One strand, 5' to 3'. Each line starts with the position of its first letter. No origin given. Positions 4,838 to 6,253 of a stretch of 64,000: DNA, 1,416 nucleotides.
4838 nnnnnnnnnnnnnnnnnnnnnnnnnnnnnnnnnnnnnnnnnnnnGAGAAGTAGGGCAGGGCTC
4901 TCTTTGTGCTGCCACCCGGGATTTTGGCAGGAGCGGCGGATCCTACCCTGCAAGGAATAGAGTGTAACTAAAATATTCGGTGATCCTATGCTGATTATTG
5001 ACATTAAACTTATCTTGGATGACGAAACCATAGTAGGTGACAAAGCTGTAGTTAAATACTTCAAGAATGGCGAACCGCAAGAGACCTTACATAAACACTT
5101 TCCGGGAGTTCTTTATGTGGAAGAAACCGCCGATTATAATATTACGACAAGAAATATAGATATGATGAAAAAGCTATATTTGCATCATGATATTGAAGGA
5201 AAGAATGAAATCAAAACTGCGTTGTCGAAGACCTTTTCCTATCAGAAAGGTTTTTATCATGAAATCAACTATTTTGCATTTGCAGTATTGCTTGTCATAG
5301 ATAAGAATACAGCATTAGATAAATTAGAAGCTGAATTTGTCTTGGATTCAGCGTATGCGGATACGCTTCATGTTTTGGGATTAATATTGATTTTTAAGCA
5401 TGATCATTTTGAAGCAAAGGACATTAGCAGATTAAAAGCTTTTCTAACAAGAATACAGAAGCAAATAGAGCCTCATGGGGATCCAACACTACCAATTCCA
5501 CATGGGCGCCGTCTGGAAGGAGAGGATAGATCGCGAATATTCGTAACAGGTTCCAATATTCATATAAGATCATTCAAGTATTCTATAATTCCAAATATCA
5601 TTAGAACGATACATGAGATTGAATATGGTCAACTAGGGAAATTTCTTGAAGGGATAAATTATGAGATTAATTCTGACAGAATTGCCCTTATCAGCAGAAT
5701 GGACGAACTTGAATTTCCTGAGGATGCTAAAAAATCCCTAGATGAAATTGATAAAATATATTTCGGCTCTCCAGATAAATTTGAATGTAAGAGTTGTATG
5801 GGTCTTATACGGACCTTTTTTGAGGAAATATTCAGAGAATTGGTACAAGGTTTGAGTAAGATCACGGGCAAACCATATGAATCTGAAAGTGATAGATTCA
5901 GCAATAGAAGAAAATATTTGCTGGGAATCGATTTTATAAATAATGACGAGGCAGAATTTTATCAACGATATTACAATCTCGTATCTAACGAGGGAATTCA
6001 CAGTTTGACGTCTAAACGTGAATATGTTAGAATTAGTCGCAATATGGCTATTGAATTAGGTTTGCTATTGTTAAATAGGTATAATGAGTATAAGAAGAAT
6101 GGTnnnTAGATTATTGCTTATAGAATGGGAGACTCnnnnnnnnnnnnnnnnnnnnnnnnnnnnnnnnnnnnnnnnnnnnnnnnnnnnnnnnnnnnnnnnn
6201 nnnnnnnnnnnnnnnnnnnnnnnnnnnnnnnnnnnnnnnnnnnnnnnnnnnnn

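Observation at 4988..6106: Low-GC ORFan wedged inside the leucine operon; candidate single-gene defence/Abi-like insertion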

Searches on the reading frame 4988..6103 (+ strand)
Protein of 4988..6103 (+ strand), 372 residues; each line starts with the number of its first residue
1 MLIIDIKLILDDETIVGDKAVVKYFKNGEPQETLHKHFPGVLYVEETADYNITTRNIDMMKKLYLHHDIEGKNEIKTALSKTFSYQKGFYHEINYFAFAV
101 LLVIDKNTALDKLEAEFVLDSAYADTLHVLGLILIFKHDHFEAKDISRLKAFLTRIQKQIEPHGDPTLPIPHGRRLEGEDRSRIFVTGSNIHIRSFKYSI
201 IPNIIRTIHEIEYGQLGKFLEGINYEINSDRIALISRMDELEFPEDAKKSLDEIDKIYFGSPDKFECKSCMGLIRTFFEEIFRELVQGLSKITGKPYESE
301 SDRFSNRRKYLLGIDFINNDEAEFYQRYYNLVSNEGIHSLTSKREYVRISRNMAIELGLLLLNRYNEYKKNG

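Call 3: search_protein_families(library=pfam, proteins=[window:4988-6103:+], max_evalue=1)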
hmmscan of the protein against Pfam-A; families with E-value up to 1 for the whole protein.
window:4988-6103:+ (372 aa): 0 families

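Call 4: search_protein_families(library=padloc, proteins=[window:4988-6103:+], max_evalue=10)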
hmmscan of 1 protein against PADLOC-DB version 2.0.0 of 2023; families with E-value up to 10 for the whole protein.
window:4988-6103:+ (372 aa): 0 families

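Call 5: search_protein_families(library=ncbifam, proteins=[window:4988-6103:+], max_evalue=1)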
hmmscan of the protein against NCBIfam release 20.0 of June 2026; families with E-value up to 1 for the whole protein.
window:4988-6103:+ (372 aa): 1 family
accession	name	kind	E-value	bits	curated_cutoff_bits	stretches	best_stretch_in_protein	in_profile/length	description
TIGR02263.1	benz_CoA_red_C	equivalog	0.097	11.6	421.15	1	191-306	65-168/380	benzoyl-CoA reductase subunit C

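Call 6: search_protein_families(library=phrogs, proteins=[window:4988-6103:+], max_evalue=10)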
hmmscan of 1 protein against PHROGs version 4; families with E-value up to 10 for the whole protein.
window:4988-6103:+ (372 aa): 1 family
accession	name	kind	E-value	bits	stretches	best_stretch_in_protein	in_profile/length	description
phrog_7762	-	unknown function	0.25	12.7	1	51-117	10-76/96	-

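Call 7: find_homologous_proteins(query=window:4988-6103:+, max_evalue=0.01)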
Query window:4988-6103:+ (372 aa): 2 proteins with E <= 0.01 among 3521 candidates.
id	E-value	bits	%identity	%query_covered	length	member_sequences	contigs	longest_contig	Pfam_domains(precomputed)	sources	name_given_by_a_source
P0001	1.0e-244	829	100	100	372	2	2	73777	-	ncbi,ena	-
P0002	2.1e-109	384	52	100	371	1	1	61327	-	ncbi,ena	-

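Call 8: find_encoding_contigs(protein=P0002, flank=10000, max_places=6)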
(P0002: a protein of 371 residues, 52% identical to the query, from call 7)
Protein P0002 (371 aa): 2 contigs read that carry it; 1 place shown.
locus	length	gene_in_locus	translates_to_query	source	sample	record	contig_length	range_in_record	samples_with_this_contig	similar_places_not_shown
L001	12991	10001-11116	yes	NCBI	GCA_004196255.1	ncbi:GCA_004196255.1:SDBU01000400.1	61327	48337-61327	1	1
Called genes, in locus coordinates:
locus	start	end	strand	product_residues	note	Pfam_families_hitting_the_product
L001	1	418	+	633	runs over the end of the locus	-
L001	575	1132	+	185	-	-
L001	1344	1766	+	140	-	PF13302:Acetyltransf_3, PF13420:Acetyltransf_4 (weak), PF00583:Acetyltransf_1, PF13673:Acetyltransf_10 (weak), PF13508:Acetyltransf_7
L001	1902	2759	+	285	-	PF02737:3HCDH_N, PF00725:3HCDH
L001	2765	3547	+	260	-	PF00378:ECH_1, PF16113:ECH_2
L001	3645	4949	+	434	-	PF01555:N6_N4_Mtase, PF01170:UPF0020 (faint), PF01555:N6_N4_Mtase (weak)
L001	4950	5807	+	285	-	PF09015:NgoMIV_restric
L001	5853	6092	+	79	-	-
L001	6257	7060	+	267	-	-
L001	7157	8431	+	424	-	PF00330:Aconitase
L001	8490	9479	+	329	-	PF01073:3Beta_HSD, PF01370:Epimerase, PF04321:RmlD_sub_bind (weak), PF13460:NAD_binding_10, PF16363:GDP_Man_Dehyd, PF07993:NAD_binding_4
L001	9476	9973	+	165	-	PF00694:Aconitase_C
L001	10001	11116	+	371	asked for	-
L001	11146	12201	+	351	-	PF00180:Iso_dh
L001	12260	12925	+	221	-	PF14338:Mrr_N, PF04471:Mrr_cat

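Call 9: find_encoding_contigs(protein=P0001, flank=10000, max_places=6)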
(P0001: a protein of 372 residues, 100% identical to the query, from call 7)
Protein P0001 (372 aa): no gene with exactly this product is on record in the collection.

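Call 27: search_protein_families(library=pfam, proteins=[L001:12260-12922:+, L001:3645-4946:+, L001:4950-5804:+], max_evalue=0.01)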
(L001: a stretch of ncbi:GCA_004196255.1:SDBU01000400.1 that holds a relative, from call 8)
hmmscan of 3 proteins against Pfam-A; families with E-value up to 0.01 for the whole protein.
L001:12260-12922:+ (221 aa): 3 families
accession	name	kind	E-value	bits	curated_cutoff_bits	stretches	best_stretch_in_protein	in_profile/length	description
PF14338.12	Mrr_N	-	1.5e-21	76.8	29.5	1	6-90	1-85/87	Mrr N-terminal domain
PF04471.18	Mrr_cat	-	5.4e-17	62.4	21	1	138-213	2-75/115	Restriction endonuclease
PF10356.15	RRG7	-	0.00028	20.8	22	0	186-217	85-116/185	Required for respiratory growth protein 7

L001:3645-4946:+ (434 aa): 6 families
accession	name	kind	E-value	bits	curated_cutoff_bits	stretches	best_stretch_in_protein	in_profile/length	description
PF01555.25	N6_N4_Mtase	-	5.6e-25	89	26.7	2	32-99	150-217/221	DNA methylase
PF01170.24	UPF0020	-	3e-10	40.6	22.3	2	62-90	27-56/197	RMKL-like, methyltransferase domain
PF08241.18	Methyltransf_11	-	5e-05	24.3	21.2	0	239-265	41-66/95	Methyltransferase domain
PF13847.12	Methyltransf_31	-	0.00021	21.4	27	0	62-122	2-65/145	Methyltransferase domain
PF13649.12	Methyltransf_25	-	0.00055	21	27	0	239-266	44-71/97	Methyltransferase domain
PF06325.19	PrmA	-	0.0041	17.1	22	1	56-103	154-202/296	Ribosomal protein L11 methyltransferase (PrmA)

L001:4950-5804:+ (285 aa): 1 family
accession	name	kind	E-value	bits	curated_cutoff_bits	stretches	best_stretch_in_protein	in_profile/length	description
PF09015.16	NgoMIV_restric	-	8.2e-103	343.8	23.2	1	11-285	1-275/275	NgoMIV restriction enzyme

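Call 28: search_protein_representatives(protein=window:4988-6103:+)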
Query: 372 residues. Proteins with E-value up to 0.001 (for the whole library): 470; up to 1e-10: 228; up to 1e-30: 1. The best 150 are listed.
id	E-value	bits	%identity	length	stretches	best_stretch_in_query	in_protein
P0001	3.2e-245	829.2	100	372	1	1-372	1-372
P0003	1.7e-24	103.1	38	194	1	200-366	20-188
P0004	1.3e-23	100.2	39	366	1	204-365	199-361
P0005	8.0e-23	97.6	38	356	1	203-366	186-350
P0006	2.6e-22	95.9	40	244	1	220-365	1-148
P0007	3.9e-22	95.4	37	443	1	209-367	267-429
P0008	6.3e-22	94.6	37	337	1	201-365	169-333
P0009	2.3e-21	92.8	40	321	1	204-365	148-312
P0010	6.3e-21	91.4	33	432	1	187-369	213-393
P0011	6.8e-21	91.2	39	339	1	203-364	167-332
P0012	7.2e-21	91.2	36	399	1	197-368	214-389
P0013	2.1e-20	89.6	35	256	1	208-369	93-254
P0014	3.0e-20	89.1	36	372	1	207-371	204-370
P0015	3.3e-20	89.0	34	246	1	204-368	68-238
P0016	5.4e-20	88.3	28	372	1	39-366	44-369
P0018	6.7e-20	88.0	30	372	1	95-368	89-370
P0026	7.0e-19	84.6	28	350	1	39-366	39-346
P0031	2.2e-18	83.0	26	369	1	43-368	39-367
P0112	3.1e-14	69.3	26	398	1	10-369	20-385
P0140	2.2e-13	66.6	30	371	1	207-365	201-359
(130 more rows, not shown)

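Call 30: predict_structure(alignment_id=A1)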
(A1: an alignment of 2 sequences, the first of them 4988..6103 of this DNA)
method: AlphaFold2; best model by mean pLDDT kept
length: 372 residues; sequences in the alignment: 2
mean_pLDDT: 59.4   pTM: 0.45
mean pLDDT of the five models: 59.4, 58.5, 58.0, 54.6, 54.0
residues with pLDDT >= 90: 1; 70-90: 129; 50-70: 131; < 50: 111
segments of 3 or more residues with pLDDT < 50: 1-53, 86-89, 118-122, 164-195, 217-226, 336-340
pLDDT, mean of each block of 10 residues (from residue 1): 30 27 28 30 27 52 69 68 51 63 79 60 56 61 71 67 44 27 28 50 58 52 50 85 84 76 58 78 87 81 77 80 65 51 64 77 86 65
secondary structure, 60 per line:
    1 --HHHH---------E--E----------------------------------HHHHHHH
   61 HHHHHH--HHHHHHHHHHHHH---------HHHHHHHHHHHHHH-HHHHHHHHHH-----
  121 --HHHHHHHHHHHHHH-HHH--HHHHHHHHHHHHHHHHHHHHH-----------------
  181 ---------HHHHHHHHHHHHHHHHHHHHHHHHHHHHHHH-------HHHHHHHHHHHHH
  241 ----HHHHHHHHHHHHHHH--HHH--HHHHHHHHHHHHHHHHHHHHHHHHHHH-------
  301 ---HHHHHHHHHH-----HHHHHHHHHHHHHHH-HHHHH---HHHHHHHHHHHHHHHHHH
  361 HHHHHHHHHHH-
elements in order: H3-6 H54-66 H69-81 H91-104 H106-115 H123-136 H143-163 H190-220 H228-240 H245-259 H267-293 H304-313 H319-333 H335-339 H343-371

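Call 32: search_protein_families(library=pfam, alignment_id=A3, max_evalue=0.1)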
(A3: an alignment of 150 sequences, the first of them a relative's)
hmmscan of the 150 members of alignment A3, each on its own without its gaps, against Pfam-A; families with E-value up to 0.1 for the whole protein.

A. member 1, P0001 (372 aa): 0 families

B. families by the number of members that match (of 150 scanned): 74 families (the first 25 are shown)
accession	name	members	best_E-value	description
PF04369.19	Lactococcin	2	0.033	Lactococcin-like family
PF13643.11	DUF4145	2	0.042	Domain of unknown function (DUF4145)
PF22564.2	HAAS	2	0.088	HAAS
PF08862.16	DUF1829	1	2.7e-18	Domain of unknown function DUF1829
PF05130.17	FlgN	1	0.00019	FlgN protein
PF08269.17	dCache_2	1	0.00098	Cache domain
PF13646.12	HEAT_2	1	0.0012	HEAT repeats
PF03641.19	Lysine_decarbox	1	0.0024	Possible lysine decarboxylase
PF10607.14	CTLH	1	0.0028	CTLH/CRA C-terminal to LisH motif domain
PF20572.3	DUF6781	1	0.0031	Family of unknown function (DUF6781)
PF20158.4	Cas5fv_helical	1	0.0031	Cas5fv helical domain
PF06005.17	ZapB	1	0.0037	Cell division protein ZapB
PF18971.5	CagA_N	1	0.007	CagA protein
PF16581.11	HIGH_NTase1_ass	1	0.01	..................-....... C-terminal region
PF22899.2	SMCHD1_S5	1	0.01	SMCHD1, ribosomal S5 domain 2-like domain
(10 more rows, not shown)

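Call 33: search_solved_structures(query=A3, max_evalue=10, show_alignments=2)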
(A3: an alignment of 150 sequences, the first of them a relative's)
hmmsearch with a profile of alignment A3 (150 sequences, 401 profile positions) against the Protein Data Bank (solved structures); distinct sequences matched with E-value up to 10: 5.
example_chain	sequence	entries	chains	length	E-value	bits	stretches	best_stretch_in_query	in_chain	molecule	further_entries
3efm_A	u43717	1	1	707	0.04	16.3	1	229-257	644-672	Ferric alcaligin siderophore receptor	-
1kqq_A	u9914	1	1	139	1.2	11.5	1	71-156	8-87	DEAD RINGER PROTEIN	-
1c20_A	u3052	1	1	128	1.4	11.2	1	71-152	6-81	DEAD RINGER PROTEIN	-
6sny_A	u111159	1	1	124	2.6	10.3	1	176-216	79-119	Synthetic EPCR binding protein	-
8a3k_UNK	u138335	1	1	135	4.7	9.5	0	165-216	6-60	sc-apCC-4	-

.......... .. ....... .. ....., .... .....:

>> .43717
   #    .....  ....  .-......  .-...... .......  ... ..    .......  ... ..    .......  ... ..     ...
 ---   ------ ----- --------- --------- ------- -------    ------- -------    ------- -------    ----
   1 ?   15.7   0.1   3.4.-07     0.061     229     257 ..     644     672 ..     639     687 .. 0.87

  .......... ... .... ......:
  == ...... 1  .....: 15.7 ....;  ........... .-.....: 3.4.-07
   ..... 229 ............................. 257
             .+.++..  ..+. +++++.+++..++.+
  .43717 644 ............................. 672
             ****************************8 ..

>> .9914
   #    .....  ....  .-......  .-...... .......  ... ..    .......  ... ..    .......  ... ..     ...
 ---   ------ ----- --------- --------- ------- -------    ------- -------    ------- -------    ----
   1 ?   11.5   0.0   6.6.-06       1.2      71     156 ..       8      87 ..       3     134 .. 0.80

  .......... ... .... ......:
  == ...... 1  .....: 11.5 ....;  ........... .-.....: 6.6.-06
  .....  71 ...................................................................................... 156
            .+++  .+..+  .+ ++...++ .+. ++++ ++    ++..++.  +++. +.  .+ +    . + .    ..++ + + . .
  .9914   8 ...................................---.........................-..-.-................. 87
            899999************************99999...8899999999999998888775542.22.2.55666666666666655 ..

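Call 35: find_encoding_contigs(protein=P0004, flank=8000, max_places=3)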
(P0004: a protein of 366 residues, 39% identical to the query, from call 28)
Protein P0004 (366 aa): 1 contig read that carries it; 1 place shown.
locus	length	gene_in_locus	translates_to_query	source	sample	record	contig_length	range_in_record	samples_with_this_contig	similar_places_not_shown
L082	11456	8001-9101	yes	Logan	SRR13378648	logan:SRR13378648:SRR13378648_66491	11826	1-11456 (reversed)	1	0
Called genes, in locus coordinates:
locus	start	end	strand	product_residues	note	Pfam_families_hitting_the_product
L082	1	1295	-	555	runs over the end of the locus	?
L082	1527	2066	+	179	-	-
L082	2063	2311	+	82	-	-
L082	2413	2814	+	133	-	-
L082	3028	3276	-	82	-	-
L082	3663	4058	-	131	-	PF18563:TubC_N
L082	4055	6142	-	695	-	PF12965:DUF3854, PF13481:AAA_25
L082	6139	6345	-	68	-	PF12728:HTH_17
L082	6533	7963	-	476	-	-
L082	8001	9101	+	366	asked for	-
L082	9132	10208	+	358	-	PF13271:DUF4062 (weak)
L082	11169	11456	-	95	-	?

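Call 36: find_encoding_contigs(protein=P0016, flank=8000, max_places=3)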
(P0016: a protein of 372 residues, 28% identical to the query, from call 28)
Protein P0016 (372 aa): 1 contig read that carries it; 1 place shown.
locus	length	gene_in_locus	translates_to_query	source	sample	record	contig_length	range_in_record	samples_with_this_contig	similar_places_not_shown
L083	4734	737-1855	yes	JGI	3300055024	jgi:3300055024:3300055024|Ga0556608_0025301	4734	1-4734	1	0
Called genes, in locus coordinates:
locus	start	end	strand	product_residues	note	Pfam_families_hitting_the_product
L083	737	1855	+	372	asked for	-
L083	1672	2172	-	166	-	-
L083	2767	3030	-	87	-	-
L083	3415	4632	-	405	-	PF02867:Ribonuc_red_lgC, PF12637:TSCPD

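Call 45: predict_structure(alignment_id=A3)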
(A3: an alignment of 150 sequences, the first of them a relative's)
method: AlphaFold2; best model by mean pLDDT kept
length: 372 residues; sequences in the alignment: 150
mean_pLDDT: 88.8   pTM: 0.77
mean pLDDT of the five models: 88.8, 87.5, 87.2, 87.0, 86.6
residues with pLDDT >= 90: 247; 70-90: 81; 50-70: 42; < 50: 2
segments of 3 or more residues with pLDDT < 50: none
pLDDT, mean of each block of 10 residues (from residue 1): 94 77 74 65 89 89 96 94 71 79 91 90 89 93 96 92 70 55 61 85 95 91 90 98 97 95 95 98 98 96 97 98 98 94 96 98 98 93
secondary structure, 60 per line:
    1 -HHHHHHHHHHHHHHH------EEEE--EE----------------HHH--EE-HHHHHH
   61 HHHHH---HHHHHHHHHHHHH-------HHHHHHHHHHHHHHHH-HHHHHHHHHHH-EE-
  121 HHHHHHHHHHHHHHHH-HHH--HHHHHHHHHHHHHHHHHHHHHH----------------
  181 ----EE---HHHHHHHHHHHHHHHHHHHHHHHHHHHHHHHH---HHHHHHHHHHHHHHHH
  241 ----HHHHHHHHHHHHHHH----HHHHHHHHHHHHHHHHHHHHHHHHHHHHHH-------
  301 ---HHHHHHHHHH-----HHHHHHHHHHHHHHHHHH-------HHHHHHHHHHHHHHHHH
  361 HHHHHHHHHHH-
elements in order: H2-16 E23-26 H55-65 H69-81 H89-104 H106-116 H121-136 H143-164 H190-221 H225-240 H245-259 H264-293 H304-313 H319-336 H344-371
